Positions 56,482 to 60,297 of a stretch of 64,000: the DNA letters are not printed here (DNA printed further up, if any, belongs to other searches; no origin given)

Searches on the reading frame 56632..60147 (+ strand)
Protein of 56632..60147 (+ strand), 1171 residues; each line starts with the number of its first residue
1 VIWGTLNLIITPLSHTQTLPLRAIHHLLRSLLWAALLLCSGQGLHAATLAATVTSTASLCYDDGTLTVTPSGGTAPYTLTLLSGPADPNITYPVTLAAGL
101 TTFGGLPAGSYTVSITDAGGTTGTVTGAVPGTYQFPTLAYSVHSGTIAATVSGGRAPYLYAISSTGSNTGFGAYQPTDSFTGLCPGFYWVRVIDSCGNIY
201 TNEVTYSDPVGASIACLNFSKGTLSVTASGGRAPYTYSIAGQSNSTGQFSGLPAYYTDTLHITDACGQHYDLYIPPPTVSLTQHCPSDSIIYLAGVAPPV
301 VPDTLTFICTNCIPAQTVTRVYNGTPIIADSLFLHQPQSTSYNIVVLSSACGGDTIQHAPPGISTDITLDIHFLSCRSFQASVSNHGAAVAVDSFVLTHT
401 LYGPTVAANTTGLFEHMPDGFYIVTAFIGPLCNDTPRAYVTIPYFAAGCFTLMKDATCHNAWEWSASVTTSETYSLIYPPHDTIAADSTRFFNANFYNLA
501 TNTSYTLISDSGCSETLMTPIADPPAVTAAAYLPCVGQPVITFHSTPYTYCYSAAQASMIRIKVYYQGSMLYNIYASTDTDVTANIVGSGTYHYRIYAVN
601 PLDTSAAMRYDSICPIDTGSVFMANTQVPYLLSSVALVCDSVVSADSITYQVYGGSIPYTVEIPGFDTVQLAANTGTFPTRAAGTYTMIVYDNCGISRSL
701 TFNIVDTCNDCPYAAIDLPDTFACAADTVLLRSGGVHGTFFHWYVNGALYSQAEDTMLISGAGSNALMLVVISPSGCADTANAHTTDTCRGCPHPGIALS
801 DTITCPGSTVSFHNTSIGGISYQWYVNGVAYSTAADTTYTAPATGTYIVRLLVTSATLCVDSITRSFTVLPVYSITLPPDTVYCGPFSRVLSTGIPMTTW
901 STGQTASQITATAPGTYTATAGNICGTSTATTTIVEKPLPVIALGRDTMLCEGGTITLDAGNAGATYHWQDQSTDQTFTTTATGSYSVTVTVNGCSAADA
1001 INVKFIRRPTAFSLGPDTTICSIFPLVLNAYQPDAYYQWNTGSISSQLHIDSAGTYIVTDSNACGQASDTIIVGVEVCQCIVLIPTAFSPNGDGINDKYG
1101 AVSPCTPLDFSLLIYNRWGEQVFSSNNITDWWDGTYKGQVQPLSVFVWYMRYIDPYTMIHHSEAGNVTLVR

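Call 93: search_protein_families(library=pfam, proteins=[window:56632-60147:+], max_evalue=0.001)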
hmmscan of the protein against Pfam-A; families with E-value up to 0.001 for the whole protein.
window:56632-60147:+ (1171 aa): 3 families
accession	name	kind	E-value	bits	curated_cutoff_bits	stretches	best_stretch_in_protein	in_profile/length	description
PF13585.12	CHU_C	-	1.1e-13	51.5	27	1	1084-1152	3-72/86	CHU_C Type IX secretion signal domain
PF13573.12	SprB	-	3.6e-09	36.6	28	2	53-84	2-35/37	SprB repeat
PF06832.18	BiPBP_C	-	8.4e-05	22.8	26.8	0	715-778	22-85/90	Penicillin-Binding Protein C-terminus Family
